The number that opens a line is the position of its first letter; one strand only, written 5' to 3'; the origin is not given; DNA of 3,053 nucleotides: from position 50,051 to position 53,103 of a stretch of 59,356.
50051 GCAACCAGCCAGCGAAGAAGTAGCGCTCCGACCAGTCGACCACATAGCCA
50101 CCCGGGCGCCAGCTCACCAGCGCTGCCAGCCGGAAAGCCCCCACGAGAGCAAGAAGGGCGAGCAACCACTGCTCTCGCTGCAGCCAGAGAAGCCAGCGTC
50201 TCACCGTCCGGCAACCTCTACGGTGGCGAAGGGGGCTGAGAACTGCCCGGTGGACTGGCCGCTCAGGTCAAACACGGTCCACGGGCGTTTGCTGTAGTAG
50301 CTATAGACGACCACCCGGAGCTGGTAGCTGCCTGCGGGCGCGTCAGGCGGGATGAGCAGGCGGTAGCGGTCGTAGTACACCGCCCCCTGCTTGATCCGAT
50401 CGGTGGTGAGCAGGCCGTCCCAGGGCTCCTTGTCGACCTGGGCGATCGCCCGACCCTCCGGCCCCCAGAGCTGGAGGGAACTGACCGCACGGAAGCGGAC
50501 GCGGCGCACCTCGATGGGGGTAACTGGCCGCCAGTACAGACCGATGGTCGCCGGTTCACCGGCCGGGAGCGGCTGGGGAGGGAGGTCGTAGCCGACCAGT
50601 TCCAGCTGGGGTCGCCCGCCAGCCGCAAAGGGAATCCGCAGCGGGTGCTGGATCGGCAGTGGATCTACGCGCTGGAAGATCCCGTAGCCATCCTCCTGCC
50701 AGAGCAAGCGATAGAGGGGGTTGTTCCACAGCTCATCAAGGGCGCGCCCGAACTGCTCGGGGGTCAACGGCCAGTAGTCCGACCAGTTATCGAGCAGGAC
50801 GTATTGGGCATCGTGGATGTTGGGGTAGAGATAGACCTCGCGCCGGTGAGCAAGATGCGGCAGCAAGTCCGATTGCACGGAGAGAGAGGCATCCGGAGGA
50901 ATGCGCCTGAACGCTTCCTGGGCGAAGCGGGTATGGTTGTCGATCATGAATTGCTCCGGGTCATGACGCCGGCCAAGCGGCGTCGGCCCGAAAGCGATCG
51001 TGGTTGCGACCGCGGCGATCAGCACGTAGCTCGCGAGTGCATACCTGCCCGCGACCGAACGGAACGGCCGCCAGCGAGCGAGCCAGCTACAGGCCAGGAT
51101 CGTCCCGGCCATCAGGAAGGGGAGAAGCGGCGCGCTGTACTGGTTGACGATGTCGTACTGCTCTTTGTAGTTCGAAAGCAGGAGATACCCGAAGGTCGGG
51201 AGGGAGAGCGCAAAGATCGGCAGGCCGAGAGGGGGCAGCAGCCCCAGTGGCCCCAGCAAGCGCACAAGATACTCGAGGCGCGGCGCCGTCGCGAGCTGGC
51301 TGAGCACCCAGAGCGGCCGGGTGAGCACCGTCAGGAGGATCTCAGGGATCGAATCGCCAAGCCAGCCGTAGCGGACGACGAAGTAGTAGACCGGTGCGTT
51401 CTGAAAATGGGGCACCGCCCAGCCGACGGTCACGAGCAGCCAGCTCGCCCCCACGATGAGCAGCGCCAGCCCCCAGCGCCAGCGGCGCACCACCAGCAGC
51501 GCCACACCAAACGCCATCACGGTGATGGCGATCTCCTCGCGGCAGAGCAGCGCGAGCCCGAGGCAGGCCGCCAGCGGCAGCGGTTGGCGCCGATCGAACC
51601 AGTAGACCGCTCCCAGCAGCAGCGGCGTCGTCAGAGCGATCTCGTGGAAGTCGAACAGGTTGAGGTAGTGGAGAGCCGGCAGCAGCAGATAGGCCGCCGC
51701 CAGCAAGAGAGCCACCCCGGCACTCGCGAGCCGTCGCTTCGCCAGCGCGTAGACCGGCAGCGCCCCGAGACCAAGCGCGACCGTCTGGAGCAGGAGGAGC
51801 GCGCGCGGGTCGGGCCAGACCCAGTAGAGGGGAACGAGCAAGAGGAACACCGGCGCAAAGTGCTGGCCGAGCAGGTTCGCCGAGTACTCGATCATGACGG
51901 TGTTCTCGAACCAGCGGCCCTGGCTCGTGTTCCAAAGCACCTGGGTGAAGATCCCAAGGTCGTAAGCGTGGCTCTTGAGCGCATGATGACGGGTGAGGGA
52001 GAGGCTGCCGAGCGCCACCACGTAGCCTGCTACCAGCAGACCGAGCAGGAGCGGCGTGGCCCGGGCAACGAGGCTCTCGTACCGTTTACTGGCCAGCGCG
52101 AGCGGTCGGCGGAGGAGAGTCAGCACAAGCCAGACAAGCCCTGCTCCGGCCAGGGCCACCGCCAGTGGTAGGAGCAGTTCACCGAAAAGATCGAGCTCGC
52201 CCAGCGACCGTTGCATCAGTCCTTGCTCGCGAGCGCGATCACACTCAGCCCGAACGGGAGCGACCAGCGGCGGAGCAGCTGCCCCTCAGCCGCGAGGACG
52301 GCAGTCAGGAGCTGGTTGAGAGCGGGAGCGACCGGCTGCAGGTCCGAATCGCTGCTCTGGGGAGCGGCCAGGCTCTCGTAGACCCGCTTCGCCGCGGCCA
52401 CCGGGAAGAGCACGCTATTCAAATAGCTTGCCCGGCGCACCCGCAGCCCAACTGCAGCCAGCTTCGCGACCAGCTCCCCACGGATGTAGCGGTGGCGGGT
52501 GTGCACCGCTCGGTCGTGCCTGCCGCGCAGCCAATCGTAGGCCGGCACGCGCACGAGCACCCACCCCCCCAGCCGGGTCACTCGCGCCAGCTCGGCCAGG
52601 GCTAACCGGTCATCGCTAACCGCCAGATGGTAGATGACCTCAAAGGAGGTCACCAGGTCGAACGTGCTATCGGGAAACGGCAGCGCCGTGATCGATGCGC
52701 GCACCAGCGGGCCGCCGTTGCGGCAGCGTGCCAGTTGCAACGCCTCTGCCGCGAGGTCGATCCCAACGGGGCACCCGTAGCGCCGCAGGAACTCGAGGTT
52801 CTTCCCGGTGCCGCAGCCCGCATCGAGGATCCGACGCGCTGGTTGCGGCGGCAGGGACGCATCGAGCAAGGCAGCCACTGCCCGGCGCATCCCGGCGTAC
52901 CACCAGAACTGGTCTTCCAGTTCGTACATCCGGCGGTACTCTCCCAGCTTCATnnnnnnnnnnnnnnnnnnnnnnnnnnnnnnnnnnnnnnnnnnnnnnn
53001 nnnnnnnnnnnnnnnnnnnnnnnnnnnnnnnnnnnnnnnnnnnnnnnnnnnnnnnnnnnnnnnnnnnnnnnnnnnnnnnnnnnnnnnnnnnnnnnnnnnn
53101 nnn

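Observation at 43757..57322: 13.5-kb translationally coupled operon of six giant GT-C-like membrane proteins plus a methyltransferase: candidate undescribed envelope-glycan assembly system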

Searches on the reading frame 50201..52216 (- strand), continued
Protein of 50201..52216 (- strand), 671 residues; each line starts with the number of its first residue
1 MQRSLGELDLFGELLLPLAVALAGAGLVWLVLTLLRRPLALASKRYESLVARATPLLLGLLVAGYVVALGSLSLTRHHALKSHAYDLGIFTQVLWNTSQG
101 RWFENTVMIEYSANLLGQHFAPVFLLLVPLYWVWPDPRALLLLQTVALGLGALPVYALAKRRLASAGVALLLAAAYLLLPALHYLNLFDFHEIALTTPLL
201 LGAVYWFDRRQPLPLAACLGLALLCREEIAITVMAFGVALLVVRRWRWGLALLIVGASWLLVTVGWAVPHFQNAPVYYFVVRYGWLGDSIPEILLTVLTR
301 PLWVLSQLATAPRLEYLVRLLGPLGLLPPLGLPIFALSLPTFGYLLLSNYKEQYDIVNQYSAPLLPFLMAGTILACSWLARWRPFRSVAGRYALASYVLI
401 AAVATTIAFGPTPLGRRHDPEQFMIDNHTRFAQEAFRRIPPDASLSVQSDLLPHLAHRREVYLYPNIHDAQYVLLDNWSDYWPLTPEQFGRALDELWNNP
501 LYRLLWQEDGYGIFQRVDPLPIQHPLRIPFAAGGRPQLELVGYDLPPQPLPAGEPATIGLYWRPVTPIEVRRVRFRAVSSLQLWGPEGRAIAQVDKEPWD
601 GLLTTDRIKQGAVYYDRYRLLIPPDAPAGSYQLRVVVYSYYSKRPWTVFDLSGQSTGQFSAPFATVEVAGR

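Call 53: fold_search(model_id=the predicted structure, library=pdb)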
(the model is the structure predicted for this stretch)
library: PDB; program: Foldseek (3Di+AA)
matches with E <= 10: 811; with E <= 0.001: 16
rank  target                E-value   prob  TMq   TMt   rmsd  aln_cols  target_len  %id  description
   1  5f15                  1.9e-06  1.00  0.38  0.45  11.0       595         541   13  Crystal Structure of ArnT from Cupriavidus metallidurans bound to Undecaprenyl phosphate (released 2016-02-17)
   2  5ezm                  1.0e-05  1.00  0.37  0.45  10.5       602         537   14  Crystal Structure of ArnT from Cupriavidus metallidurans in the apo state (released 2016-02-17)
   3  8b6l_I                1.6e-05  1.00  0.36  0.36  11.4       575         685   13  Subtomogram average of the human Sec61-TRAP-OSTA-translocon (released 2022-12-07)
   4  8pn9_A                2.4e-05  1.00  0.34  0.35  13.6       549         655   13  Structure of human oligosaccharyltransferase OST-A complex bound to NGI-1 (released 2024-05-08)
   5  9s6t_A                3.1e-05  1.00  0.38  0.49   9.0       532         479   12  Ternary cryo-EM structure of chicken ALG12 with Dol25-PP-GlcNAc2Man7, Dol25-P-Man, and Fab (released 2026-03-18)
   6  7oci_F                4.9e-05  1.00  0.38  0.39  11.1       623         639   12  Cryo-EM structure of yeast Ost6p containing oligosaccharyltransferase complex (released 2022-02-16)
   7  6ezn_F                5.1e-05  1.00  0.40  0.41  11.9       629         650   13  Cryo-EM structure of the yeast oligosaccharyltransferase (OST) complex (released 2018-01-17)
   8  6s7o_A                6.0e-05  1.00  0.37  0.37  12.4       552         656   13  Cryo-EM structure of human oligosaccharyltransferase complex OST-A (released 2019-12-18)
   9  8age_A                9.5e-05  1.00  0.38  0.39  10.7       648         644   12  Structure of yeast oligosaccharylransferase complex with acceptor peptide bound (released 2022-12-07)
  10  8agb_A                1.1e-04  1.00  0.39  0.41  11.3       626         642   13  Structure of yeast oligosaccharylransferase complex with lipid-linked oligosaccharide bound (released 2022-12-07)
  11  8agc_A                1.2e-04  1.00  0.39  0.38  12.2       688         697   11  Structure of yeast oligosaccharylransferase complex with lipid-linked oligosaccharide and non-acceptor peptide bound (released 2022-12-07)
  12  6s7t_A                1.5e-04  1.00  0.36  0.35  11.0       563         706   12  Cryo-EM structure of human oligosaccharyltransferase complex OST-B (released 2019-12-18)
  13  6ftg_5                2.9e-04  1.00  0.37  0.38  12.4       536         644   14  Subtomogram average of OST-containing ribosome-translocon complexes from canine rough microsomal membranes (released 2018-03-21)
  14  7zli_A                4.9e-04  1.00  0.34  0.34  14.7       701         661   10  Cryo-EM structure of C-mannosyltransferase CeDPY19, in complex with Dol25-P-Man and bound to CMT2-Fab and anti-Fab nan (released 2023-01-11)
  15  7zlg_A                5.9e-04  1.00  0.34  0.35  15.1       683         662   10  Cryo-EM structure of C-mannosyltransferase CeDPY19, in complex with acceptor peptide and bound to CMT2-Fab and anti-Fa (released 2023-01-11)
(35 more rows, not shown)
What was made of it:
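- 50201..52216 (-): G4: DUF2079 protein of 671 aa. It has a GT-C membrane domain, a periplasmic alpha/beta domain and a beta-sandwich. Foldseek top 20 are all GT-C enzymes, with ArnT at E=1.9e-6 (call 53).
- Closest known: Eukaryotic ER-lumenal ALG pathway. Same: G4 matches ALG12, ALG9 and STT3 (call 53).
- Its structural neighbours include the O-antigen-binding Wzt-C domain (call 53). Global TM-scores for G4 against GT-C structures are modest, at 0.33-0.49 (call 53). The best structural match of G4 is ArnT, a lipid A-modifying enzyme (call 53).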

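Call 91: find_encoding_contigs(protein=P0037, flank=10000, max_places=2)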
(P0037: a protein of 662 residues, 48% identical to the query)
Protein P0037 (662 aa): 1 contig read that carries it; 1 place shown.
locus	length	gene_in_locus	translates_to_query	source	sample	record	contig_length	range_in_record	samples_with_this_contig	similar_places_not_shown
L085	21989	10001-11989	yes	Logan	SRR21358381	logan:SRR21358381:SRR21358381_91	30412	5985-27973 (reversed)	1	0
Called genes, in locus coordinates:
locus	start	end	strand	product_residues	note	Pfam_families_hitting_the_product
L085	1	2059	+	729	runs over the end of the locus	PF07731:Cu-oxidase_2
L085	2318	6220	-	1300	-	PF19190:BACON_2 (weak)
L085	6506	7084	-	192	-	PF00583:Acetyltransf_1, PF13673:Acetyltransf_10, PF13508:Acetyltransf_7, PF08445:FR47 (weak)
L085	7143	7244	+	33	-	PF01427:Peptidase_M15 (weak)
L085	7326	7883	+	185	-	PF01872:RibD_C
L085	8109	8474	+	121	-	-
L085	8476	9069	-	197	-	-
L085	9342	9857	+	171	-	PF21805:Imm5_like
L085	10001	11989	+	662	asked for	PF09852:DUF2079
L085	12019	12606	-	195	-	PF01872:RibD_C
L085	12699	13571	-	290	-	PF00561:Abhydrolase_1 (weak)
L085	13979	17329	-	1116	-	PF00128:Alpha-amylase, PF16657:Malt_amylase_C, PF18085:Mak_N_cap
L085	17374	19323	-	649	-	PF11896:GlgE_dom_N_S, PF00128:Alpha-amylase, PF21702:GLGE_C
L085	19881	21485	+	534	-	PF00496:SBP_bac_5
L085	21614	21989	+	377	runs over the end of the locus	PF00296:Bac_luciferase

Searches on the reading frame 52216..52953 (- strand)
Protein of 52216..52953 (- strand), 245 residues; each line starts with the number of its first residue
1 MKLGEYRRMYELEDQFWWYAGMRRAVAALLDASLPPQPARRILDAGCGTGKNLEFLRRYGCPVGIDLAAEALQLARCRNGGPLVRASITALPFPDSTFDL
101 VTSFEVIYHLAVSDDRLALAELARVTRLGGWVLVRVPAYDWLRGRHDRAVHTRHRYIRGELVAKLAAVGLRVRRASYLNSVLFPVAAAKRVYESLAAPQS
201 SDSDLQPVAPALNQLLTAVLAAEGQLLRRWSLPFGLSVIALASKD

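Call 5: search_protein_families(library=pfam, proteins=[window:52216-52953:-], max_evalue=0.01)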
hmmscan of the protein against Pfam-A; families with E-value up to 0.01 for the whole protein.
window:52216-52953:- (245 aa): 9 families
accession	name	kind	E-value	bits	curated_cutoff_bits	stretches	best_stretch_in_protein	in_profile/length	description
PF08241.18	Methyltransf_11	-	2.3e-20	73.5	21.2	1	43-133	1-94/95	Methyltransferase domain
PF13649.12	Methyltransf_25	-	2.1e-17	64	27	1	42-130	1-97/97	Methyltransferase domain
PF13489.12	Methyltransf_23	-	6.7e-14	52.4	27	1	22-147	5-127/164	Methyltransferase domain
PF13847.12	Methyltransf_31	-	3.8e-11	43.3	27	1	39-138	4-113/145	Methyltransferase domain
PF08242.18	Methyltransf_12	-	1.1e-08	36.1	30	1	43-132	1-98/98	Methyltransferase domain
PF01209.24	Ubie_methyltran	-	0.00026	20.8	20.1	1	38-134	47-151/233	ubiE/COQ5 methyltransferase family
PF07021.18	MetW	-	0.0022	18.1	21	1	38-146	13-119/193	Methionine biosynthesis protein MetW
PF20859.2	RHA1_ro05818_N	-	0.009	16.5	27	0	185-215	14-45/58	Hypothetical protein RHA1_ro05818, N-terminal helical domain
PF02353.26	CMAS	-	0.0099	15.7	27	0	37-136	61-166/273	Mycolic acid cyclopropane synthetase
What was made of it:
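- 52216..52953 (-): G3: soluble class I SAM-dependent methyltransferase of 245 aa. Methyltransf_11 E=2e-20 (call 5).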

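Call 6: search_protein_families(library=ncbifam, proteins=[window:52216-52953:-], max_evalue=0.01)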
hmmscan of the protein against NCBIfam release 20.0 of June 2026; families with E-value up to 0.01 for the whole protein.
window:52216-52953:- (245 aa): 27 families (the best 25 are shown)
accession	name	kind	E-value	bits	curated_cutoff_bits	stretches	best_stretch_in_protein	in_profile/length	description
NF045667.1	MTase_DVU1556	equivalog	1.4e-16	60.6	155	1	36-134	20-119/213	DVU_1556 family methyltransferase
NF007610.0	PRK10258.1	equivalog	1.5e-13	50.6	342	1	19-133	23-137/251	malonyl-ACP O-methyltransferase BioC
NF001241.0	PRK00216.1-2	equivalog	7e-12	45.5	327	1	23-134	36-147/231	demethylmenaquinone methyltransferase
TIGR01934.1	MenG_MenH_UbiE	subfamily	5e-08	32.5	158.35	1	35-134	36-141/223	ubiquinone/menaquinone biosynthesis methyltransferase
NF043040.1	corrin_prot_MT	hypoth_equivalog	1e-07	31.6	180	1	37-134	40-147/216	corrinoid protein-associated methyltransferase CpaM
TIGR02072.1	BioC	equivalog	1.2e-07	31.8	184.95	1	27-134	24-132/244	malonyl-ACP O-methyltransferase BioC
TIGR02021.1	BchM-ChlM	equivalog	2.4e-07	30.4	158.9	1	38-127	54-148/218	magnesium protoporphyrin IX methyltransferase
NF001244.0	PRK00216.1-5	equivalog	2.7e-07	30.1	216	1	37-134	47-153/236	bifunctional demethylmenaquinone methyltransferase/2-methoxy-6-polyprenyl-1,4-benzoquinol methylase UbiE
NF047649.1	MTase_UXPK_star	exception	3.2e-07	29.7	460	1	37-134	76-181/283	methyltransferase/UXPK-star double selenoprotein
NF004452.0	PRK05785.1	equivalog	6.2e-07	29.1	207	1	37-127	51-138/228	hypothetical protein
NF045825.1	FAmtase_mtf2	equivalog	8.6e-07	28.4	400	1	39-133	59-157/248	fatty-acid O-methyltransferase Mtf2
NF008300.0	PRK11088.1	equivalog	2.5e-06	27.2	303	1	18-138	66-183/272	23S rRNA (guanine(745)-N(1))-methyltransferase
TIGR01983.1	UbiG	equivalog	5.1e-06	26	102.95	1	40-134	51-151/228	bifunctional 2-polyprenyl-6-hydroxyphenol methylase/3-demethylubiquinol 3-O-methyltransferase UbiG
NF041537.1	ArsM_AhpD_UU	exception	3e-05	23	510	1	39-134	77-180/345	arsenite methyltransferase/AhpD domain selenoprotein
NF045823.1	PthPhpthDimycoMt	equivalog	7e-05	22.1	300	1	40-133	68-165/256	phthiotriol/phenolphthiotriol dimycocerosates methyltransferase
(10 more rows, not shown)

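Call 64: search_solved_structures(query=window:52216-52953:-, max_evalue=0.001)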
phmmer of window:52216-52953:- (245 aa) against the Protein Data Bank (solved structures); distinct sequences matched with E-value up to 0.001: 45.
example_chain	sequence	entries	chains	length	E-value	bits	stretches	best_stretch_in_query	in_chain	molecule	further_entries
9w6x_A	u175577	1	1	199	7.9e-11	45.1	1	15-135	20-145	YtkW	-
6uv6_A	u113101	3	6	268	2.8e-08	36.7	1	30-133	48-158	D-glucose O-methyltransferase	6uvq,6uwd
8ys9_A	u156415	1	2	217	3.9e-08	36.3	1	6-149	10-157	Phosphatidylethanolamine N-methyltransferase/phosphatidyl-N-methylethanolamine N-methyltra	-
9gdj_A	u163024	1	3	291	9.7e-08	35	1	36-131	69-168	Methyltransferase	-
5wp5_A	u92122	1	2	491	1.1e-07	34.8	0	33-133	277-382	Phosphomethylethanolamine N-methyltransferase 2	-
6uak_A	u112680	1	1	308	5.4e-07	32.5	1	41-140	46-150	SAM dependent methyltransferase LahSB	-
5wp4_A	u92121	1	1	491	5.5e-07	32.5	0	36-133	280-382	Phosphoethanolamine N-methyltransferase 1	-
6uk5_A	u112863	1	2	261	8e-07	32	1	32-138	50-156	CalS10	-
2avn_A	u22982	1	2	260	8.6e-07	31.9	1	23-137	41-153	ubiquinone/menaquinone biosynthesis methyltransferase-related protein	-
2gs9_A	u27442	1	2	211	1.1e-06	31.5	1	32-136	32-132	Hypothetical protein TT1324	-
3mgg_A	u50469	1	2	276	1.6e-06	31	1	29-134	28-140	Methyltransferase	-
4mwz_A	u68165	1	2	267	2.4e-06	30.4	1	38-134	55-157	Phosphoethanolamine N-methyltransferase, putative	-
3l8d_A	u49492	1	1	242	2.7e-06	30.2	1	13-135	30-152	Methyltransferase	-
4iv0_A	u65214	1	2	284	2.7e-06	30.2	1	38-134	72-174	Phosphoethanolamine N-methyltransferase, putative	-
8gdu_A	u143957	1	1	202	2.9e-06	30.1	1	36-131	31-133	Methyltransferase domain-containing protein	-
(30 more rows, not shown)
